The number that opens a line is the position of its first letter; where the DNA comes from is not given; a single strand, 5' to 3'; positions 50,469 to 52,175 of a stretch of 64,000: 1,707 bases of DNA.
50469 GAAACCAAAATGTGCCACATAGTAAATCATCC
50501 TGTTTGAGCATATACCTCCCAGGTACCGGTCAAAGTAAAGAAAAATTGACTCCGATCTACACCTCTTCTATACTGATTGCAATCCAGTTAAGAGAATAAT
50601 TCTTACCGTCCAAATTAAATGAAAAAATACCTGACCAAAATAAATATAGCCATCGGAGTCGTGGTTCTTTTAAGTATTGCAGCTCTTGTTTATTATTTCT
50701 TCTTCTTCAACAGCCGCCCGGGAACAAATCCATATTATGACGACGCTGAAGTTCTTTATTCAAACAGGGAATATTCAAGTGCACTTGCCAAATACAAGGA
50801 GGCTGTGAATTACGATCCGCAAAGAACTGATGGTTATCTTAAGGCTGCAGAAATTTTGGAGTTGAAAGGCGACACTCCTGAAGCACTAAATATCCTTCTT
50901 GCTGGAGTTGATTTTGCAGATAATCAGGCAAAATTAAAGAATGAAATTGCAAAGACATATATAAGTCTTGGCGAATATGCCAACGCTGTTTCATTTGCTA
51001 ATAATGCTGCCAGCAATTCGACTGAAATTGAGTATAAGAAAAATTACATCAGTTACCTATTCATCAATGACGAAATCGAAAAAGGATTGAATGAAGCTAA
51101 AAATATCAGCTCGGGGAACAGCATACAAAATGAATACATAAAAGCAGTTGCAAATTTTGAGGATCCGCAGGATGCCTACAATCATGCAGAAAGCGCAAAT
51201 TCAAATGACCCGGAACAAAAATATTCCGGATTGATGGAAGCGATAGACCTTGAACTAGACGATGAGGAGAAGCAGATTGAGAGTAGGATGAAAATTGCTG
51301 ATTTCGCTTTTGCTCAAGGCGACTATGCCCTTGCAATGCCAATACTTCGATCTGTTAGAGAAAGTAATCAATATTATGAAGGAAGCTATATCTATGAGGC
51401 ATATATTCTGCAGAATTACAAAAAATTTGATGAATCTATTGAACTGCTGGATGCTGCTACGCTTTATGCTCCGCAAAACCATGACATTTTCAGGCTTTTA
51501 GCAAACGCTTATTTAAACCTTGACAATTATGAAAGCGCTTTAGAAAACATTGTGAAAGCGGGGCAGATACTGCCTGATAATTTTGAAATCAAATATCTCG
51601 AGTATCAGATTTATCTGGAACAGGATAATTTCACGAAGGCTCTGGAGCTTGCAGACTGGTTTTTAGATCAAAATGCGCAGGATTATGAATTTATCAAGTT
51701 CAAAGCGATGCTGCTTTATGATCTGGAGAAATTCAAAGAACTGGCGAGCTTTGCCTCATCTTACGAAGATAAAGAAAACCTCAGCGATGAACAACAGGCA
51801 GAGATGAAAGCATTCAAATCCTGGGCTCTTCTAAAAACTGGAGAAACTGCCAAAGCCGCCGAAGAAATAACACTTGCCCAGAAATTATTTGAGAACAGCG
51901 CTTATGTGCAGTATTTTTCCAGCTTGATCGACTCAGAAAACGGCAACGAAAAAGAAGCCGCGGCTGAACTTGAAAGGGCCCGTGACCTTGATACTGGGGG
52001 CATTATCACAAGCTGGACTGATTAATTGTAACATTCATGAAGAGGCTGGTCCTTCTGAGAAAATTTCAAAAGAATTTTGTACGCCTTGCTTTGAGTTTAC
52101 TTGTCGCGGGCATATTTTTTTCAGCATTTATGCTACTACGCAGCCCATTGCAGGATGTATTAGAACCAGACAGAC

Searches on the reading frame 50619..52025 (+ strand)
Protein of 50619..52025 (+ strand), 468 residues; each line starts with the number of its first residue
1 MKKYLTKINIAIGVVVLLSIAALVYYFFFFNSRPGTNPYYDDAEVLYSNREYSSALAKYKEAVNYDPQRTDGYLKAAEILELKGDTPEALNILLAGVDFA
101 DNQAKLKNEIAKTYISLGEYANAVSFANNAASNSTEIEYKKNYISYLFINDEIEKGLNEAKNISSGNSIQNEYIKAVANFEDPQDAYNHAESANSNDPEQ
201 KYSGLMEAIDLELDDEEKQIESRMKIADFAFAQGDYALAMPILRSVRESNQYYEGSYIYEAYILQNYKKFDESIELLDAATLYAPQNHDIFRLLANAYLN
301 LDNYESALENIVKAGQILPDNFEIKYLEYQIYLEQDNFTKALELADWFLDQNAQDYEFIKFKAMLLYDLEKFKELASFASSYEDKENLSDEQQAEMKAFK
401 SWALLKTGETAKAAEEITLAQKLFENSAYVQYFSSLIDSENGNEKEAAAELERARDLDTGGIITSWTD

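Call 8: search_protein_families(library=pfam, proteins=[window:50619-52025:+])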
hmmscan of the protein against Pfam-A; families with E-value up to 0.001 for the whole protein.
window:50619-52025:+ (468 aa): 8 families
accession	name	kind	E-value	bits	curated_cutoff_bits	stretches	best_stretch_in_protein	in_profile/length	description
PF14559.12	TPR_19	-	1.6e-16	60.8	25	3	230-296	1-67/68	Tetratricopeptide repeat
PF13432.12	TPR_16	-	6.7e-12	46.1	32.7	0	42-97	3-57/65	Tetratricopeptide repeat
PF07719.23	TPR_2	-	1.3e-11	44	27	0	291-321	4-34/34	Tetratricopeptide repeat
PF13428.12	TPR_14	-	9.6e-11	41.7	23.5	0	290-325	3-38/44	Tetratricopeptide repeat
PF12895.13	ANAPC3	-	6.9e-09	36.3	27.2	0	284-344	19-78/82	Anaphase-promoting complex, cyclosome, subunit 3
PF13371.12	TPR_9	-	3.8e-05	24.1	35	0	263-310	4-51/73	Tetratricopeptide repeat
PF13181.12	TPR_8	-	7.7e-05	23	25.7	0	105-130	2-27/34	Tetratricopeptide repeat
PF13414.12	TPR_11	-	0.00039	20.5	26.8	0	45-84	3-42/42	TPR repeat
